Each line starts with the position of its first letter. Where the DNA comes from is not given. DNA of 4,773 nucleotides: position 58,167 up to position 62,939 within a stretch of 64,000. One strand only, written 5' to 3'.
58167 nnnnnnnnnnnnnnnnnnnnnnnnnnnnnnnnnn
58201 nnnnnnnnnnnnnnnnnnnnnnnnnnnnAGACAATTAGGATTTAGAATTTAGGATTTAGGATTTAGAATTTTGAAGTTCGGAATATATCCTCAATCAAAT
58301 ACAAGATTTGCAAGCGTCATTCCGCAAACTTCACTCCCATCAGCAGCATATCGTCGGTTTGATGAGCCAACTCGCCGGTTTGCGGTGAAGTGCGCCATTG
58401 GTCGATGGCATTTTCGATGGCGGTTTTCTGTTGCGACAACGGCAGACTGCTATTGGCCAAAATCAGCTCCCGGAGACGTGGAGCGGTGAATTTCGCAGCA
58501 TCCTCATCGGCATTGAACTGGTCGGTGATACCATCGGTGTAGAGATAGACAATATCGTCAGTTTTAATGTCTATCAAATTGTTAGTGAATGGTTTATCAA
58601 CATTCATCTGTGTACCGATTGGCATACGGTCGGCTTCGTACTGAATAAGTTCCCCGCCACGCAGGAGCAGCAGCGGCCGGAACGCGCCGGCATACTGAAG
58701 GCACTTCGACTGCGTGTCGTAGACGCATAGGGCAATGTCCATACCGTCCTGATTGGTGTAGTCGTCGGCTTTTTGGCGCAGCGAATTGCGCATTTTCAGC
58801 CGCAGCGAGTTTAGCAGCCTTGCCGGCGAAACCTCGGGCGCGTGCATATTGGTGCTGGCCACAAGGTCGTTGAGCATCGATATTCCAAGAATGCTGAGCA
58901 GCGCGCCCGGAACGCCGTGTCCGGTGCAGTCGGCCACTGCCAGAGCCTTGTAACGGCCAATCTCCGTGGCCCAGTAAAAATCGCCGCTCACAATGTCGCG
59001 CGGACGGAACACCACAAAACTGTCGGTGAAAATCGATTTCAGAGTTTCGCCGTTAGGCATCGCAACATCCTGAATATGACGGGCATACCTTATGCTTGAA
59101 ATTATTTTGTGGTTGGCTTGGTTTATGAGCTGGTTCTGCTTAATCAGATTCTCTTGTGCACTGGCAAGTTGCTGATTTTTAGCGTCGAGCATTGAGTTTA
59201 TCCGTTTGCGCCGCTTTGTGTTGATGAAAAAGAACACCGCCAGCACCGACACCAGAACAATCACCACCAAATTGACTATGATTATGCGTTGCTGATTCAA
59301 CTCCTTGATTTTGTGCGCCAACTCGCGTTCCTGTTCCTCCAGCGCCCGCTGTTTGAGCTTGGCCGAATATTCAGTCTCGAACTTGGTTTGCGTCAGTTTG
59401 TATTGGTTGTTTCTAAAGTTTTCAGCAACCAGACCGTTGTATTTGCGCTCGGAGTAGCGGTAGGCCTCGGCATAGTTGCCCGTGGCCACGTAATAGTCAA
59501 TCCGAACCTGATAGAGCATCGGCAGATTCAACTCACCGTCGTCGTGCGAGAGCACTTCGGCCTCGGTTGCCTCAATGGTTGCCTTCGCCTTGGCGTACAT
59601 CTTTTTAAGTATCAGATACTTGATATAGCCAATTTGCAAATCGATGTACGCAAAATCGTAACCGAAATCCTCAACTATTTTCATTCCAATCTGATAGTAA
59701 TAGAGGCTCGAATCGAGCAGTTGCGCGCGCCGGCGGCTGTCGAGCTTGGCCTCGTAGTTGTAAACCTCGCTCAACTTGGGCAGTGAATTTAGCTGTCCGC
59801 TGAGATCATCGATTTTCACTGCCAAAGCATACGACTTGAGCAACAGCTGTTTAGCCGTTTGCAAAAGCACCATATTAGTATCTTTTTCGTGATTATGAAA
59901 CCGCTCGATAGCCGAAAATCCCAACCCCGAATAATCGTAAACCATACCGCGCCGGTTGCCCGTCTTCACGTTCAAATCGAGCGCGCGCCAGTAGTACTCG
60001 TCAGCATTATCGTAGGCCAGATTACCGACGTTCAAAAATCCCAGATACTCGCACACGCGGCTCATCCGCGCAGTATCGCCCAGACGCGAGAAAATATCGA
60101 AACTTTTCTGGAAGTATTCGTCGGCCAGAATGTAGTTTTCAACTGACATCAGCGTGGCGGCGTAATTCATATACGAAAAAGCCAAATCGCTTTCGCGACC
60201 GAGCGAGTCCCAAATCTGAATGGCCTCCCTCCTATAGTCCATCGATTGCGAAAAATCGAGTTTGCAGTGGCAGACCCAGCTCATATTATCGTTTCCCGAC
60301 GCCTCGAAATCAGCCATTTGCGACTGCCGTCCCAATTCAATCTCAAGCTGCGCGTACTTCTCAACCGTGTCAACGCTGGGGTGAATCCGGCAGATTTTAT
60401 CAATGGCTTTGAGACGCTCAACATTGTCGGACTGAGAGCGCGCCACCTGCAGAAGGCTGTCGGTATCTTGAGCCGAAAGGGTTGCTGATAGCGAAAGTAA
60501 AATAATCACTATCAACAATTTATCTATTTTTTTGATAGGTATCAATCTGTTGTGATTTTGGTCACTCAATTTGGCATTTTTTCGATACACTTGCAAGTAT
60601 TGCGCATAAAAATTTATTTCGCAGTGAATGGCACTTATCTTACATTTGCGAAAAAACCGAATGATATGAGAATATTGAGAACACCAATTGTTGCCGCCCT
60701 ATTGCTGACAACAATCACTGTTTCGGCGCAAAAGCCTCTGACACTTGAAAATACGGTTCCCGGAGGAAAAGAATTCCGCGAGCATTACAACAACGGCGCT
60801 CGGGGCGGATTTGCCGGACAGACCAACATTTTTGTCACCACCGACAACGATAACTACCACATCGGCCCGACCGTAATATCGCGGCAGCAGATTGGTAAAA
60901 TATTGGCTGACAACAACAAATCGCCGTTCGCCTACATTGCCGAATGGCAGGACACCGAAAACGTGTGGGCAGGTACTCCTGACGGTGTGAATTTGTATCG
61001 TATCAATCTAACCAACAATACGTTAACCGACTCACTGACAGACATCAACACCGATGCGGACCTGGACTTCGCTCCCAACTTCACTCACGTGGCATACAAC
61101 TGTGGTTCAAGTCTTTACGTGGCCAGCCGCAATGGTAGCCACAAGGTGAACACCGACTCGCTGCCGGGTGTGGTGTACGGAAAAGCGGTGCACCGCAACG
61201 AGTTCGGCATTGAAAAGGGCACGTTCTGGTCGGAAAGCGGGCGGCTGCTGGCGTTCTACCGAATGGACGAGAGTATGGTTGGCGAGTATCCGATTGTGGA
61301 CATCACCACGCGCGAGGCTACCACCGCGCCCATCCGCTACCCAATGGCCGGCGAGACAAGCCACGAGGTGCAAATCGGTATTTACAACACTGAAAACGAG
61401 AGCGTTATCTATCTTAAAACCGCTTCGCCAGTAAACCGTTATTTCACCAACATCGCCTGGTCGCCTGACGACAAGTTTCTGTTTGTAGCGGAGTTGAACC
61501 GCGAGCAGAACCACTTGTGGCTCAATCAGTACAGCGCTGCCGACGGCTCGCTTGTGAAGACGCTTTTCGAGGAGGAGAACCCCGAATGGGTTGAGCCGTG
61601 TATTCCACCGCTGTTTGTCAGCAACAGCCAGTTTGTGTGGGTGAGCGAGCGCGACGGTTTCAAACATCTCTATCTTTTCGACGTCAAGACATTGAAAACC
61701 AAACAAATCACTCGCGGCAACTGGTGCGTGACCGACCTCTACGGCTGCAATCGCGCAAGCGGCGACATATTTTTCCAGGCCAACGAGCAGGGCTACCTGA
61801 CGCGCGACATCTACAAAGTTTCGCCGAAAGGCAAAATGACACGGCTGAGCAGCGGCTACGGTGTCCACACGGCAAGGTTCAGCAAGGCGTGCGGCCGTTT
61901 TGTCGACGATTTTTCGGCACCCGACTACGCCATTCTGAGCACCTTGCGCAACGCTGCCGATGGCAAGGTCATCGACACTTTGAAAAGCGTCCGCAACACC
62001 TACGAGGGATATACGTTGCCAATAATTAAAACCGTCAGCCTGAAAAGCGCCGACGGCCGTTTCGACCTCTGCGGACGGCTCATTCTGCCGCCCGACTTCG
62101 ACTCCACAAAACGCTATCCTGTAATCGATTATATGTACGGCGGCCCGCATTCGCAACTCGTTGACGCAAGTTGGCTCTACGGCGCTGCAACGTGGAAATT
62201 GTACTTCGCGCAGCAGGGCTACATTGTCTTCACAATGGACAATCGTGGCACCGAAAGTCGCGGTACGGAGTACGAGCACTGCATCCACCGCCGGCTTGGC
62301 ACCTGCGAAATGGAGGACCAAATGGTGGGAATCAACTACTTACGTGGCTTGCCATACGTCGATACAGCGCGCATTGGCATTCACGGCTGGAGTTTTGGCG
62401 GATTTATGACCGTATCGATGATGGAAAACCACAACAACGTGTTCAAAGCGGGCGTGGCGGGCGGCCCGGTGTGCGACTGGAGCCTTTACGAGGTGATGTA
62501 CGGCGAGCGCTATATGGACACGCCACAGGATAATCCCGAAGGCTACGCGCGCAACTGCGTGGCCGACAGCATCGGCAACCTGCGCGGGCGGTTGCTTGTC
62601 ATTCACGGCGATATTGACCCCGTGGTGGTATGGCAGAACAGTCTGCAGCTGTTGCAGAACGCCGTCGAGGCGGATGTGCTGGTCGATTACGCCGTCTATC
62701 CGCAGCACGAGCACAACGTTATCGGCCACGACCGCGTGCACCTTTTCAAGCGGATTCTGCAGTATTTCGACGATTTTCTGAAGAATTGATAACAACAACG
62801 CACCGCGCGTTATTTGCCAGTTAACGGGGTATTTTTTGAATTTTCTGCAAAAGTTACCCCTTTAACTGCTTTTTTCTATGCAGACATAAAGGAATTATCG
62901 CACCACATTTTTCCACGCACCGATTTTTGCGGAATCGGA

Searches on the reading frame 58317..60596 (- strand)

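Call 82: search_protein_families(library=pfam, proteins=[window:58317-60596:-], max_evalue=0.00001)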
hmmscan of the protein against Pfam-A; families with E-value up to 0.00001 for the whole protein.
window:58317-60596:- (759 aa): 1 family
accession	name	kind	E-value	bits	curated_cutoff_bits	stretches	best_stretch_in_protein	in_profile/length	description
PF07228.17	SpoIIE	-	4e-22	79.5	25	1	551-757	6-191/192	Stage II sporulation protein E (SpoIIE)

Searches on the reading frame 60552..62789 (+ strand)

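Call 82: search_protein_families(library=pfam, proteins=[window:60552-62789:+], max_evalue=0.00001)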
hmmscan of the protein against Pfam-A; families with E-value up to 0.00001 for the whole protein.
window:60552-62789:+ (745 aa): 2 families
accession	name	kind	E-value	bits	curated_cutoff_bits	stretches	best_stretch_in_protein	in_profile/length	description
PF00930.27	DPPIV_N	-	1.2e-69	235.2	22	1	152-459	29-352/354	Dipeptidyl peptidase IV (DPP IV) N-terminal region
PF00326.27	Peptidase_S9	-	6.2e-46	157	22.6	1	548-744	5-211/213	Prolyl oligopeptidase family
